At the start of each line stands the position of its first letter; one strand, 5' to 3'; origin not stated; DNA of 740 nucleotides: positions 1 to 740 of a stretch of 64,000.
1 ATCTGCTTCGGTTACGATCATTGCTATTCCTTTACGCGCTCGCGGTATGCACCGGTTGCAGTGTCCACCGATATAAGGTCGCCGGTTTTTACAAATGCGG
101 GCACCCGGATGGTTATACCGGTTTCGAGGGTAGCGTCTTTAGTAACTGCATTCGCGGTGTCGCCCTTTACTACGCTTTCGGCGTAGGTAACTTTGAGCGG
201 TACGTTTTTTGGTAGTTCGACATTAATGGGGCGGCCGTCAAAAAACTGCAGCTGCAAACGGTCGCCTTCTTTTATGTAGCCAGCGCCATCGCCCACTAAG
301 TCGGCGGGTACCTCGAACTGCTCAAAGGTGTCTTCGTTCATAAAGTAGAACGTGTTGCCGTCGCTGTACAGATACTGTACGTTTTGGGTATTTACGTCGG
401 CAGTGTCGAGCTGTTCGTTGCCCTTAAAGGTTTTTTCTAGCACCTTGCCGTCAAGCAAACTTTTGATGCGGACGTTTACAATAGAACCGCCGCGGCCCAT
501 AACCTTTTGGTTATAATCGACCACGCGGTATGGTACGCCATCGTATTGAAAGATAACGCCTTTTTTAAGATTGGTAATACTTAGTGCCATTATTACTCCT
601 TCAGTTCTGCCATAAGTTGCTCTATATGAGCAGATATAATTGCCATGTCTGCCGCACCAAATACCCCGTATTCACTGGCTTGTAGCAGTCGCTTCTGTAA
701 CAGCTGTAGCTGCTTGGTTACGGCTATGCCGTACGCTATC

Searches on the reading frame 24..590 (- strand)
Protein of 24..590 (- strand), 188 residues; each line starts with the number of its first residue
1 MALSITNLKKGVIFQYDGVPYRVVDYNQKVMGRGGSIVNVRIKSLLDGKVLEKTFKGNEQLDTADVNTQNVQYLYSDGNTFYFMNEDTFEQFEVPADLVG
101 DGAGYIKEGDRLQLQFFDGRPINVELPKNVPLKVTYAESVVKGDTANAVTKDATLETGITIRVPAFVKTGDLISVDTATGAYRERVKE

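Call 40: find_encoding_contigs(protein=window:24-590:-, flank=10000, max_places=4)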
Protein window:24-590:- (188 aa): 1 contig read that carries it; 1 place shown.
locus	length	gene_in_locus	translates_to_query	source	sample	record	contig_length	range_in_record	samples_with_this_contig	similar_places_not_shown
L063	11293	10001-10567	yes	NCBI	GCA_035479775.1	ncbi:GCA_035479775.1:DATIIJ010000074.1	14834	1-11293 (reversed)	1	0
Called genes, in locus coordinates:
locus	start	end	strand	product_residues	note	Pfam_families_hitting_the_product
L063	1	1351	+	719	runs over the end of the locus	PF01138:RNase_PH, PF03725:RNase_PH_C, PF03726:PNPase (weak), PF01138:RNase_PH, PF00013:KH_1, PF00575:S1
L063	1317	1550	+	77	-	-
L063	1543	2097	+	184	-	PF03167:UDG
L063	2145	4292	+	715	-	PF00753:Lactamase_B, PF23023:Anti-Pycsar_Apyc1 (weak), PF12706:Lactamase_B_2 (weak), PF22505:RNase_J_b_CASP, PF17770:RNase_J_C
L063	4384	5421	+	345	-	-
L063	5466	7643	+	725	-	PF13491:FtsK_4TM, PF17854:FtsK_alpha, PF01580:FtsK_SpoIIIE, PF09397:FtsK_gamma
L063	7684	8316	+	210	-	-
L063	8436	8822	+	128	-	PF01250:Ribosomal_S6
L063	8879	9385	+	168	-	PF00436:SSB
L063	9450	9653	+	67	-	PF01084:Ribosomal_S18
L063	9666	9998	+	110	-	-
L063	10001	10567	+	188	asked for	PF08207:EFP_N, PF01132:EFP, PF09285:Elong-fact-P_C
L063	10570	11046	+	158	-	PF01467:CTP_transf_like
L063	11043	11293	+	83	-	PF01479:S4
